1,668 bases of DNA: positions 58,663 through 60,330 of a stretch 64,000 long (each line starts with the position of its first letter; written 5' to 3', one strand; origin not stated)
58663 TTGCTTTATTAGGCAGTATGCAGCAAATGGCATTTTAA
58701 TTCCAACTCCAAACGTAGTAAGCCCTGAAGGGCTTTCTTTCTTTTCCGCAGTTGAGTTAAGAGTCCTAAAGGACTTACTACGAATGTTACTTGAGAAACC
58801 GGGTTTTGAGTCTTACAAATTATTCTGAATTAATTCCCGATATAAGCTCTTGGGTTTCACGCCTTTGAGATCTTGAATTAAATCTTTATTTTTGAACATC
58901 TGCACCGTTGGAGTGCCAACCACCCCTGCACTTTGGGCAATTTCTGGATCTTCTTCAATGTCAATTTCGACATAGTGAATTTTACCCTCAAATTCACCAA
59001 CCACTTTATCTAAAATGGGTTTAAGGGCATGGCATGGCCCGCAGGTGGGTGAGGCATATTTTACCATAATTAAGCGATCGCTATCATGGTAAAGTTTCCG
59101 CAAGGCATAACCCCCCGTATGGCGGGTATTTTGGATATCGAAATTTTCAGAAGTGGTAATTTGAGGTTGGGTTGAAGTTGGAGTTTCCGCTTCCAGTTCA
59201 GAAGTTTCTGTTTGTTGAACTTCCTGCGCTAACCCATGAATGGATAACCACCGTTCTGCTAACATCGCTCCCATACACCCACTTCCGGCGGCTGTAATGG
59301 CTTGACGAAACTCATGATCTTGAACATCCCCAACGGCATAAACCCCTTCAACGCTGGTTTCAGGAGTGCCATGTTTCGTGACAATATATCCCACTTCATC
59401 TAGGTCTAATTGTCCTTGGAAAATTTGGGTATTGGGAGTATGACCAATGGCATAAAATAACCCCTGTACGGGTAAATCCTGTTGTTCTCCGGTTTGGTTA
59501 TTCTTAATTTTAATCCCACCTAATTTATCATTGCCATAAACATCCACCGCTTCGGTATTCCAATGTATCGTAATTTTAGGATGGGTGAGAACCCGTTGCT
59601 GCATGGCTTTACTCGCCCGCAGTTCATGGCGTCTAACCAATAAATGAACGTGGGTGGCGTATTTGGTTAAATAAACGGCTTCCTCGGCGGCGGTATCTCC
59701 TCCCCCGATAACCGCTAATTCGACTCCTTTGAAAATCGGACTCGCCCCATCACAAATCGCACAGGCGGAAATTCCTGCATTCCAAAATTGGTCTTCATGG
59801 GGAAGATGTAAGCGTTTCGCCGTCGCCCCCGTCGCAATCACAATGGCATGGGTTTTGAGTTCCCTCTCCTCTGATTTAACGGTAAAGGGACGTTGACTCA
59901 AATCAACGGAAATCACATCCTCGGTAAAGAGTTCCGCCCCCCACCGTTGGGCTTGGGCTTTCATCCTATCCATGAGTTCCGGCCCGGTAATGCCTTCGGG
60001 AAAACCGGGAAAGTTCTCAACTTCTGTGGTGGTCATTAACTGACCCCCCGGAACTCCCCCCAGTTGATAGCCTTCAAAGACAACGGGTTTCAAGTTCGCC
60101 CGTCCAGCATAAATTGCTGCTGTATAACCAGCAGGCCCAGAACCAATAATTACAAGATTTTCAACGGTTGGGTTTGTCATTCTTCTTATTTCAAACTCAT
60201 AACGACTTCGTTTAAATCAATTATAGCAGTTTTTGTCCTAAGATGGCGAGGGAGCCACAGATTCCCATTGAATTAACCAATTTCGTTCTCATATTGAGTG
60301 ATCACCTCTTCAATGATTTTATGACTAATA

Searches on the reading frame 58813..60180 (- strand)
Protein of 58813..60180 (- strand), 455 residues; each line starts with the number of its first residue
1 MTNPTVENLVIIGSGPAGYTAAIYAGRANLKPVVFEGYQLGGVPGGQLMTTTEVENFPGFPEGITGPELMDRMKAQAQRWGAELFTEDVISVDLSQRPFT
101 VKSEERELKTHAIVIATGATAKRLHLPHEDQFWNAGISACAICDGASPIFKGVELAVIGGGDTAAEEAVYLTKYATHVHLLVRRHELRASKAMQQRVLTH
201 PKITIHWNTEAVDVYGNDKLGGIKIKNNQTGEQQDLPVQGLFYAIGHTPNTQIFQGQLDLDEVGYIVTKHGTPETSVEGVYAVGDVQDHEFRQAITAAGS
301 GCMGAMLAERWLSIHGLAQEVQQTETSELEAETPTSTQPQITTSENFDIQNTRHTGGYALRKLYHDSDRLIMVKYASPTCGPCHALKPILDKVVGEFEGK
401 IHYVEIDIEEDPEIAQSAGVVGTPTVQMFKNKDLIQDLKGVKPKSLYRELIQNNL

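Call 58: search_protein_families(library=pfam, proteins=[window:58813-60180:-], max_evalue=0.00001)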
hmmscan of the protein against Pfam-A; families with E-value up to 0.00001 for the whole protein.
window:58813-60180:- (455 aa): 7 families
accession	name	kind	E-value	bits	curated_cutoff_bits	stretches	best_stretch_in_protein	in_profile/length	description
PF07992.20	Pyr_redox_2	-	8e-51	173.6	26.1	1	8-301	2-291/291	Pyridine nucleotide-disulphide oxidoreductase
PF13738.12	Pyr_redox_3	-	2.2e-21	76.8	30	1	86-284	101-305/305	Pyridine nucleotide-disulphide oxidoreductase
PF00085.26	Thioredoxin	-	3e-16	59.8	23.5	1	366-446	16-96/103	Thioredoxin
PF00070.33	Pyr_redox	-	4.5e-13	50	22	1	155-226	2-80/82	Pyridine nucleotide-disulphide oxidoreductase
PF12831.13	FAD_oxidored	-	6.1e-07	29.5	27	0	9-77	2-72/416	FAD dependent oxidoreductase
PF13098.12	Thioredoxin_2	-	4.7e-06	27.3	27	0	370-445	7-98/104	Thioredoxin-like domain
PF01266.30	DAO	-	6.6e-06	26.3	27.9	0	67-124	149-209/353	FAD dependent oxidoreductase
